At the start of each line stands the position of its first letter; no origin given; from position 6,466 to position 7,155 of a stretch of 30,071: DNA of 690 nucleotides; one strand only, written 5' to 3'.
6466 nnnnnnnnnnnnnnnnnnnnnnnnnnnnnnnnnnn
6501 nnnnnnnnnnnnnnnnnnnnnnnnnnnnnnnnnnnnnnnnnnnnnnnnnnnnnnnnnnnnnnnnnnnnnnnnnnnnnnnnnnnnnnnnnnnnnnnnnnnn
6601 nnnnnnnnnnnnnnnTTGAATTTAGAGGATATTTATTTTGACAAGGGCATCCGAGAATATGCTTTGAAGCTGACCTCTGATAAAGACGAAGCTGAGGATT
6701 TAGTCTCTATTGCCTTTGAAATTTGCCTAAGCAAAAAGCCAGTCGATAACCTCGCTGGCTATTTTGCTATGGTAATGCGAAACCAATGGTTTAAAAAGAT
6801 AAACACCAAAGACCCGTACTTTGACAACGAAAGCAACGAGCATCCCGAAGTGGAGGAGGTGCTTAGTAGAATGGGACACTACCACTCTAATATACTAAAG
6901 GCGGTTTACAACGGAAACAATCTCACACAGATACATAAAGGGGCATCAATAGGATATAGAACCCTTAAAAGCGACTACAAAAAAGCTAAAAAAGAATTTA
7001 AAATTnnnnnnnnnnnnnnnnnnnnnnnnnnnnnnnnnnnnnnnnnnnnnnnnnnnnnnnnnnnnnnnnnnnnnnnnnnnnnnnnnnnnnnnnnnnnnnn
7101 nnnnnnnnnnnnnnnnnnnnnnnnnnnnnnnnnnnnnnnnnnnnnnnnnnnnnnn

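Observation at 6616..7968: In-frame fusion of a sigma-70/ECF-like module to a GT-B-like glycosyltransferase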

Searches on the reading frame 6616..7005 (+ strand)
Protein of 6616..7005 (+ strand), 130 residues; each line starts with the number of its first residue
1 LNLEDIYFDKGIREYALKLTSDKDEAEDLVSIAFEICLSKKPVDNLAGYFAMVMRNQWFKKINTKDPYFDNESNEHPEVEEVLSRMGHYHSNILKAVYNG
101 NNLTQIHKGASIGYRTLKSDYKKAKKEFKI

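Call 3: search_protein_families(library=pfam, proteins=[window:6616-7005:+], max_evalue=1)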
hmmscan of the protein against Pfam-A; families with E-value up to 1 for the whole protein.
window:6616-7005:+ (130 aa): 2 families
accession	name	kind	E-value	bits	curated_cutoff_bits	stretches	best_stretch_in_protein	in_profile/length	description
PF04542.20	Sigma70_r2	-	0.0074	16.5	24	1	12-60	9-63/71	Sigma-70 region 2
PF12125.13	Beta-TrCP_D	-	0.19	12.3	25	1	79-92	15-29/39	D domain of beta-TrCP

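Call 4: search_protein_families(library=phrogs, proteins=[window:6616-7005:+], max_evalue=0.1)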
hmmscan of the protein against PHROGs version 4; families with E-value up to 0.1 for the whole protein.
window:6616-7005:+ (130 aa): 1 family
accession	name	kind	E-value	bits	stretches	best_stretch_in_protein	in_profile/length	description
phrog_31325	-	unknown function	0.026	16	0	33-57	8-32/84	-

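Call 21: search_solved_structures(query=A2, max_evalue=10, show_alignments=3)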
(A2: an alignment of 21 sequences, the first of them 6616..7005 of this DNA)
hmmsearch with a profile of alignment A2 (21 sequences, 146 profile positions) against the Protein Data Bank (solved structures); distinct sequences matched with E-value up to 10: 15.
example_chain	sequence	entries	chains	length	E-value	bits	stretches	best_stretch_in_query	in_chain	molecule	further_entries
1h3l_A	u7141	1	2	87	4.2e-06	30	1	9-73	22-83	RNA POLYMERASE SIGMA FACTOR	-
6dv9_F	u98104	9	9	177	0.00024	24.3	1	12-134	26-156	ECF RNA polymerase sigma factor SigL | RNA polymerase sigma factor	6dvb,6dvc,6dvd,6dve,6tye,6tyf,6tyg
5uxx_A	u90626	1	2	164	0.00039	23.6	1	12-73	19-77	RNA polymerase sigma factor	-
5zx2_F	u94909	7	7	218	0.0011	22.2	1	12-75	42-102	ECF RNA polymerase sigma factor SigH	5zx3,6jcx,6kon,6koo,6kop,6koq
6jcy_F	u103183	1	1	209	0.0077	19.4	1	12-74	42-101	ECF RNA polymerase sigma factor SigH,ECF RNA polymerase sigma factor SigE,ECF RNA polymera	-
5wuq_A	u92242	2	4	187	0.0088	19.2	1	3-139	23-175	ECF RNA polymerase sigma factor SigW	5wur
9m9d_F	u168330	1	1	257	0.015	18.5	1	10-73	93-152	ECF RNA polymerase sigma factor SigE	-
9m9e_F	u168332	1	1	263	0.015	18.4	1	10-73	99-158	ECF RNA polymerase sigma factor SigE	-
9m98_F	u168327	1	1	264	0.015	18.4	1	10-73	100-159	ECF RNA polymerase sigma factor SigE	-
3l39_A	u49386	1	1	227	0.13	15.4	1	9-50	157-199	Putative PhoU-like phosphate regulatory protein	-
1tz7_A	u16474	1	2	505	0.17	15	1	10-78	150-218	4-alpha-glucanotransferase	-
3szp_A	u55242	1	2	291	0.36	14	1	108-141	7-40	Transcriptional regulator, LysR family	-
3t1b_A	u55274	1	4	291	0.36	14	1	108-141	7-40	Transcriptional regulator, LysR family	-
2wpq_A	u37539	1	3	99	0.59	13.3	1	52-111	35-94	TRIMERIC AUTOTRANSPORTER ADHESIN FRAGMENT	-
3hnw_A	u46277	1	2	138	1.9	11.6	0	69-113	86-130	uncharacterized protein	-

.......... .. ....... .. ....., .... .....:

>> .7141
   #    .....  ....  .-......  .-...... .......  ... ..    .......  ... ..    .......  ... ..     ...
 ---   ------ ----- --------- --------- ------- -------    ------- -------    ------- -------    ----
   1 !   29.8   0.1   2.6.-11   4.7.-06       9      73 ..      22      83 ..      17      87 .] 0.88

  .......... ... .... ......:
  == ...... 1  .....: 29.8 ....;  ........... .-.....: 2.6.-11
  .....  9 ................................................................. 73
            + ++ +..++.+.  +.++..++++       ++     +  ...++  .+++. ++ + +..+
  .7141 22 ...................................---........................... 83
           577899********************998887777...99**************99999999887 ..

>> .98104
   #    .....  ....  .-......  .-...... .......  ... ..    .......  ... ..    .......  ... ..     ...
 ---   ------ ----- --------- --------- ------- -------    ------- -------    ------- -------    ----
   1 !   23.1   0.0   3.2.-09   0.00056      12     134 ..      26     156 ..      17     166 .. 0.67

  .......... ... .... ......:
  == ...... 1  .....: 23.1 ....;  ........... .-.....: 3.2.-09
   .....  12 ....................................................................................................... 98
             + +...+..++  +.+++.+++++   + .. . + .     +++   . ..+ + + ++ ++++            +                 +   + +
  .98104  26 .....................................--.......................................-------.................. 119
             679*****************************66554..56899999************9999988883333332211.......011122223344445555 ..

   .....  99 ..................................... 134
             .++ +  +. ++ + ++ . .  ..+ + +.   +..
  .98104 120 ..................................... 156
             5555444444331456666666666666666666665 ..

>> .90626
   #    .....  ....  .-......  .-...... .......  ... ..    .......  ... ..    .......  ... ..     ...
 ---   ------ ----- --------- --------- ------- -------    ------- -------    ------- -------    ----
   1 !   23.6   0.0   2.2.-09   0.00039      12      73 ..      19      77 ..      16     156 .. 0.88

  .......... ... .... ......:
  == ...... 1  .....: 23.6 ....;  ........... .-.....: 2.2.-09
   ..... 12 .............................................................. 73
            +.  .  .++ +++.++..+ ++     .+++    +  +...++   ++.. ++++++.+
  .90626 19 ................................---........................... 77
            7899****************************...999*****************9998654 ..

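Call 28: search_dna_similar(query=window:6616-7005:+, collection=phages, mode=protein, max_rows=15, max_evalue=10)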
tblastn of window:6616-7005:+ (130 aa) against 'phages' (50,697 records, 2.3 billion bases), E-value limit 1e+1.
Records with a match: 1; places in all: 1; records where one place covers at least 80% of the query: 0.
Best place of each record, by identity: <60% 1.
By first word of the organism name: Bacteriophage 1.
By host as written in the record: - 1.
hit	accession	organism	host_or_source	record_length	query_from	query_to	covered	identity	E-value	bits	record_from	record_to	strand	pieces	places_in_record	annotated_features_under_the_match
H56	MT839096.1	Bacteriophage sp.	human fecal samples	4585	16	61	35%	36.0%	1e+1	31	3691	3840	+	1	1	record has no annotation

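Call 29: predict_structure(alignment_id=A2)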
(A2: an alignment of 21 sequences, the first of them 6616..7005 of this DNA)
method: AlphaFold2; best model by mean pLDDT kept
length: 130 residues; sequences in the alignment: 21
mean_pLDDT: 81.9   pTM: 0.46
mean pLDDT of the five models: 81.9, 80.2, 79.6, 79.1, 77.6
residues with pLDDT >= 90: 35; 70-90: 76; 50-70: 8; < 50: 11
segments of 3 or more residues with pLDDT < 50: 65-75
pLDDT, mean of each block of 10 residues (from residue 1): 86 92 91 88 80 88 57 57 84 84 84 89 85
secondary structure, 60 per line:
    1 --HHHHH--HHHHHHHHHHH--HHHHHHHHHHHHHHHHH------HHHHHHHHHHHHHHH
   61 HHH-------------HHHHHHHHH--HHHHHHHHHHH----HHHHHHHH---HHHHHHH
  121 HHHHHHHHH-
elements in order: H3-7 H10-20 H23-39 H46-63 H77-85 H88-98 H103-110 H114-129

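Call 31: search_protein_representatives(alignment_id=A2)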
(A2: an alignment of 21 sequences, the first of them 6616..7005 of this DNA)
Query: 21 sequences, 146 profile positions. Proteins with E-value up to 0.001 (for the whole library): 4733; up to 1e-10: 456; up to 1e-30: 6. The best 150 are listed.
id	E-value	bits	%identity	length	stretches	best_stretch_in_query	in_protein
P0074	3.4e-50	186.0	-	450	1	1-146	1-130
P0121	4.3e-50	185.7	-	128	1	2-143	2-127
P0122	3.1e-39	150.5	-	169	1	2-145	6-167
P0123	3.5e-36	140.6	-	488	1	1-146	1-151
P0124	2.8e-32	127.9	-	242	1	1-146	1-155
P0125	4.5e-32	127.2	-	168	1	2-144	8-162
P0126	2.9e-29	118.1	-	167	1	2-145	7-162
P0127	2.4e-28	115.1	-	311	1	1-146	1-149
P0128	1.9e-25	105.8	-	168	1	8-145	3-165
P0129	2.6e-25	105.3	-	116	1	1-89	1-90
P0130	3.7e-25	104.8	-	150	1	20-145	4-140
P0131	5.3e-25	104.3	-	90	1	2-78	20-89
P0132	1.1e-24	103.3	-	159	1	3-146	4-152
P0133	2.6e-23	98.8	-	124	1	41-145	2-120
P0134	3.7e-23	98.3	-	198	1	5-143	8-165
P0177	2.1e-17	79.7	-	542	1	2-145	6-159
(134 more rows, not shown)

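Call 33: fold_search(model_id=the predicted structure, library=pdb)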
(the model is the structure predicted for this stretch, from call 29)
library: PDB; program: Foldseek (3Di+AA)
matches with E <= 10: 289; with E <= 0.001: 4
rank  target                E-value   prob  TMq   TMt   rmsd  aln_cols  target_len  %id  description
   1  6dv9_F                6.9e-05  1.00  0.40  0.31  17.2       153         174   17  Crystal structure of Mycobacterium tuberculosis transcription initiation complex(ECF sigma factor L) containing 5nt RN (released 2019-02-20)
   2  9m9e_F                5.6e-04  1.00  0.41  0.31  11.6       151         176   11  Structural Basis of Pausing During Transcription Initiation in Mycobacterium tuberculosis (released 2026-01-14)
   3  9m9d_F                7.3e-04  1.00  0.42  0.35  17.0       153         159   12  Structural Basis of Pausing During Transcription Initiation in Mycobacterium tuberculosis (released 2026-01-14)
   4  5uxx_A                8.1e-04  1.00  0.42  0.34  13.8       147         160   17  Co-crystal structure of the sigma factor RpoE in complex with the anti-sigma factor NepR from Bartonella quintana (released 2018-02-28)
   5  5uxx_C                1.4e-03  1.00  0.40  0.33  13.8       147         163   17  Co-crystal structure of the sigma factor RpoE in complex with the anti-sigma factor NepR from Bartonella quintana (released 2018-02-28)
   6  9m98_F                3.0e-03  1.00  0.45  0.37  17.7       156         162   10  Structural Basis of Pausing During Transcription Initiation in Mycobacterium tuberculosis (released 2026-01-14)
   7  6kop_F                4.8e-03  1.00  0.41  0.34  17.3       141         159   16  Mycobacterium tuberculosis initial transcription complex comprising sigma H and 5'-OH RNA of 9 nt (released 2020-03-11)
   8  6koo_F                5.0e-03  1.00  0.40  0.29  16.8       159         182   14  Mycobacterium tuberculosis initial transcription complex comprising sigma H and 5'-OH RNA of 7 nt (released 2020-03-11)
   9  6dxo_A                1.0e-02  1.00  0.39  0.37  15.7       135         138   12  1.8 A structure of RsbN-BldN complex. (released 2018-07-11)
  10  6tye_F                1.0e-02  1.00  0.43  0.35  17.5       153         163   16  Crystal structure of MTB sigma L transcription initiation complex with 5 nt long RNA primer (released 2020-03-11)
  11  6kon_F                1.1e-02  1.00  0.37  0.27  17.3       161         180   15  Mycobacterium tuberculosis initial transcription complex comprising sigma H and 5'-OH RNA of 5 nt (released 2020-03-11)
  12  6tyg_F                1.3e-02  1.00  0.37  0.33  16.8       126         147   18  Crystal structure of MTB sigma L transcription initiation complex with 9 nt long RNA primer (released 2020-03-11)
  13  5wur_A                1.4e-02  1.00  0.40  0.34  13.1       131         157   18  Crystal structure of SigW in complex with its anti-sigma RsiW, an oxdized form (released 2017-03-29)
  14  6jcy_F                1.5e-02  1.00  0.37  0.30  17.3       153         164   14  Mycobacterium tuberculosis RNA polymerase transcription initiation open complex with a chimeric ECF sigma factor sigH/ (released 2019-05-29)
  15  6jcx_F                1.7e-02  1.00  0.39  0.28  16.6       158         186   13  Mycobacterium tuberculosis transcription initiation complex with ECF sigma factor sigma H and 6nt RNA (released 2019-05-29)
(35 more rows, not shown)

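Call 34: search_protein_families(library=pfam, alignment_id=A3, max_evalue=0.01)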
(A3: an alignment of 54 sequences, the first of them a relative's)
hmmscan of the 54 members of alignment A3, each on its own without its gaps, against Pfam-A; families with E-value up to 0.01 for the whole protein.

A. member 1, P0122 (169 aa): 0 families

B. families by the number of members that match (of 54 scanned): 13 families
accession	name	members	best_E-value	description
PF04542.20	Sigma70_r2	6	5.9e-05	Sigma-70 region 2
PF08281.18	Sigma70_r4_2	4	4.5e-06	Sigma-70, region 4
PF09862.15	DUF2089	2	0.0046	Domain of unknown function (DUF2089)-HTH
PF18848.6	baeRF_family6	1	0.00016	Bacterial archaeo-eukaryotic release factor family 6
PF00534.26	Glycos_transf_1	1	0.00023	Glycosyl transferases group 1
PF13692.12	Glyco_trans_1_4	1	0.00034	Glycosyl transferases group 1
PF19610.4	DUF6115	1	0.003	Family of unknown function (DUF6115)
PF18024.7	HTH_50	1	0.0066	Helix-turn-helix domain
PF08020.16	DUF1706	1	0.0068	Protein of unknown function (DUF1706)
PF13412.12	HTH_24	1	0.0069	Winged helix-turn-helix DNA-binding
PF01978.25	TrmB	1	0.0077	Sugar-specific transcriptional regulator TrmB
PF04158.19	Sof1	1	0.0086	Sof1-like domain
PF08765.17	Mor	1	0.0096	Mor transcription activator family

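Call 58: search_dna_similar(query=P0125, collection=phages, mode=protein, max_rows=25, max_evalue=0.001)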
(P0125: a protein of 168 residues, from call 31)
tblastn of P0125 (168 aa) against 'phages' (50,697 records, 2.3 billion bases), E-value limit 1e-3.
No match.

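Call 60: find_homologous_proteins(query=A5, max_evalue=0.00001)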
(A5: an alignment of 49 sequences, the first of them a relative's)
Query A5 (49 sequences) (168 aa, profile of the alignment): 19 proteins with E <= 0.00001 among 1627 candidates.
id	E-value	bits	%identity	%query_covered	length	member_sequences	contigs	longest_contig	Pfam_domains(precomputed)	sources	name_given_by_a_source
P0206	5.1e-48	181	27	82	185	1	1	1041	-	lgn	-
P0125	8.8e-46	174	100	100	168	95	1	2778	-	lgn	-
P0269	1.0e-45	173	65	98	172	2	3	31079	-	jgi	jgi:DNA-directed RNA polymerase specialized sigma24 family protein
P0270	9.2e-45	170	24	95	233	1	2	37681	-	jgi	jgi:hypothetical protein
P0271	1.0e-42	164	70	100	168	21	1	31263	-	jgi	jgi:DNA-directed RNA polymerase specialized sigma24 family protein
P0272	7.4e-42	161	22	95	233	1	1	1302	-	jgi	jgi:hypothetical protein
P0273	3.9e-41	158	22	95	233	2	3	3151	-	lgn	-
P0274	3.5e-40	155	26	83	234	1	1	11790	-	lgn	-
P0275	7.7e-39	151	23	95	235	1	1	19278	-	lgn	-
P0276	8.4e-39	151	27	92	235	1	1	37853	-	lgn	-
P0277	8.5e-38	148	32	97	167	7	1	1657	-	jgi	-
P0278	2.6e-34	136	24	96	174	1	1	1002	-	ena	-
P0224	6.6e-33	132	24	95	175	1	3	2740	-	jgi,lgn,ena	-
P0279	7.7e-30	122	20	95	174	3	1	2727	-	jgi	-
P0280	2.2e-29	120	21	95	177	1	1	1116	-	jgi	-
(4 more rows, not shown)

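Call 61: search_solved_structures(query=A5, max_evalue=1)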
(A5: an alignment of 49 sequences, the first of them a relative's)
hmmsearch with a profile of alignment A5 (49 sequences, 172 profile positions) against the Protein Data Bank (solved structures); distinct sequences matched with E-value up to 1: 44.
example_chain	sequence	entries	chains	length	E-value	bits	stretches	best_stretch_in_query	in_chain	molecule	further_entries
5wuq_A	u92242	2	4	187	6.5e-05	25.8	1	9-168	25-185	ECF RNA polymerase sigma factor SigW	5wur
3t1b_A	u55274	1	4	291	0.00038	23.3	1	126-167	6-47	Transcriptional regulator, LysR family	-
3szp_A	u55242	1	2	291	0.00038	23.3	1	126-167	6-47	Transcriptional regulator, LysR family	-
6jhe_A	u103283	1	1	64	0.038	16.8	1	114-168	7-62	ECF RNA polymerase sigma factor SigW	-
9hjm_A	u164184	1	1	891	0.044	16.6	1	4-117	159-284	Putative outer membrane protein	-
1g2h_A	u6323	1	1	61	0.051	16.4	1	121-158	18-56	TRANSCRIPTIONAL REGULATORY PROTEIN TYRR HOMOLOG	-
4v8p_AQ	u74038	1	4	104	0.058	16.2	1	109-163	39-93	60S RIBOSOMAL PROTEIN L36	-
6jqs_A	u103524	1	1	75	0.091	15.6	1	125-164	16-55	DNA-binding response regulator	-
7pzy_AJ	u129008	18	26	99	0.094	15.5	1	96-165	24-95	60S ribosomal protein L36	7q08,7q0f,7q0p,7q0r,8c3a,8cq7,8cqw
9spj_k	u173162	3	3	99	0.16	14.8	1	96-165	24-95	60S ribosomal protein L36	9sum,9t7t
8vw5_B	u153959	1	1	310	0.18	14.6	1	32-68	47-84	E3 ubiquitin-protein ligase CBL-B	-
5axi_A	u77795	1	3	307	0.18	14.6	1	32-68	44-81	E3 ubiquitin-protein ligase CBL-B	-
8vw4_A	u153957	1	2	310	0.18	14.6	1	32-68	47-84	E3 ubiquitin-protein ligase CBL-B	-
3pfv_A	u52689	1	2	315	0.19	14.6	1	32-68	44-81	E3 ubiquitin-protein ligase CBL-B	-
3zni_A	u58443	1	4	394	0.2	14.5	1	32-68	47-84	E3 UBIQUITIN-PROTEIN LIGASE CBL-B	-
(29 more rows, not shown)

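Call 63: find_related_loci(query=P0177, collection=viral_contigs, flank=5000)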
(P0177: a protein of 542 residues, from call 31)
Query P0177 (542 aa) in viral_contigs; peptide patterns used: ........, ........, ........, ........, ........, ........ (x = any residue, [..] = any of these).
No stretch of DNA in the collection matches any of the patterns.

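Call 81: find_homologous_proteins(query=P0177, max_evalue=1e-10)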
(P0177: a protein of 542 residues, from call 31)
Query P0177 (542 aa): 81 proteins with E <= 1e-10 among 5652 candidates.
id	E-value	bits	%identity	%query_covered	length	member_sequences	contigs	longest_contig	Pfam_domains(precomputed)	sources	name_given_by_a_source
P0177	0.0e+0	1249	100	100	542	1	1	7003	-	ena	-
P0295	1.3e-114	402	38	97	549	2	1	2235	PF00534.27,PF13692.13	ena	-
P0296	3.5e-114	401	39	99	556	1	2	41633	PF00534.27,PF13692.13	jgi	jgi:glycosyltransferase involved in cell wall biosynthesis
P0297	6.7e-113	396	39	99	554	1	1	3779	PF00534.27,PF13692.13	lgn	-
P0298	4.0e-108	381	39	99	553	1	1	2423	PF00534.27,PF13692.13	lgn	-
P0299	1.8e-106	375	37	99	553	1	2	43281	PF00534.27,PF13692.13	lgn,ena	-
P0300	4.7e-105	370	37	99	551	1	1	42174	PF00534.27,PF13692.13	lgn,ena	-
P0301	4.3e-104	367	38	99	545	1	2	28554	PF13692.13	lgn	-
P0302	6.2e-100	354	35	99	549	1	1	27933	PF00534.27,PF13692.13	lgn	-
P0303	1.7e-98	349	36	99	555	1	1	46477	PF00534.27,PF13692.13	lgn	-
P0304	2.9e-98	348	42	68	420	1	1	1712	-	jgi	jgi:hypothetical protein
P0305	2.8e-97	345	37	99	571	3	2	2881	PF00534.27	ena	-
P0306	1.7e-96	342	36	99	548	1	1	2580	PF00534.27,PF04542.21,PF13692.13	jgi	jgi:processive 1,2-diacylglycerol beta-glucosyltransferase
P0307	1.4e-95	339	35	97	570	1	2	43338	PF00534.27,PF13692.13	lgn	-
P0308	1.4e-93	333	45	68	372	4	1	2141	-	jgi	-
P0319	1.3e-80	290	37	68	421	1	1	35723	-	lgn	-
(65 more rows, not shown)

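Call 86: find_encoding_contigs(protein=P0296, flank=7000, max_places=1)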
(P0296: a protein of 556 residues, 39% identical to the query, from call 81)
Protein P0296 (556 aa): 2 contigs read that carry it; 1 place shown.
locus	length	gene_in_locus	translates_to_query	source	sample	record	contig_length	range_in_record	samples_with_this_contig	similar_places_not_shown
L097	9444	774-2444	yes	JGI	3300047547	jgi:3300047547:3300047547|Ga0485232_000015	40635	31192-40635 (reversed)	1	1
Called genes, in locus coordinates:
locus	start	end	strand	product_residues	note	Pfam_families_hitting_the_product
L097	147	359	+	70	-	-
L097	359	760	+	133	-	PF07105:DUF1367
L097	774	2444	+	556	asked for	PF13692:Glyco_trans_1_4 (weak), PF00534:Glycos_transf_1 (weak)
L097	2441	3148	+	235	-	-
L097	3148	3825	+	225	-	-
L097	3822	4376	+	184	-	PF00535:Glycos_transf_2 (weak)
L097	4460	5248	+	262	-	-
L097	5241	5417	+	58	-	-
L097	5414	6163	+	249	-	-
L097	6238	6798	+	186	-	-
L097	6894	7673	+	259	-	-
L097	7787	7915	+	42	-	-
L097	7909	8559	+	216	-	PF05050:Methyltransf_21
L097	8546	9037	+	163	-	-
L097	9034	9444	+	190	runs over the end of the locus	-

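Call 87: find_encoding_contigs(protein=P0319, flank=4000, max_places=1)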
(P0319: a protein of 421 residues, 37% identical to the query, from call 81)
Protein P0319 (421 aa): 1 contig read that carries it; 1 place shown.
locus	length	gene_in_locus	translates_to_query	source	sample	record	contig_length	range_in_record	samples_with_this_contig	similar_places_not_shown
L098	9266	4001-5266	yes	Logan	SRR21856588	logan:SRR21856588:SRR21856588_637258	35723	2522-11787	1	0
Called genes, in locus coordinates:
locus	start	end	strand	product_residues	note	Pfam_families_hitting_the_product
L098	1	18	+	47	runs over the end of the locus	-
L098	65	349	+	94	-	-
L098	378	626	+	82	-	-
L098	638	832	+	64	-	-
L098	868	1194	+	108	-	-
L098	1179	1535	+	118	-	-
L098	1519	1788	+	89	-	PF06147:DUF968 (weak), PF01844:HNH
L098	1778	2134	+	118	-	-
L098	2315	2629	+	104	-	-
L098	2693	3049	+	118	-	-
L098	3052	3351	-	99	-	-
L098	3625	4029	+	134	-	-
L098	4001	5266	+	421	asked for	-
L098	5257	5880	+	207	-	PF02709:Glyco_transf_7C (faint)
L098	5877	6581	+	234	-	-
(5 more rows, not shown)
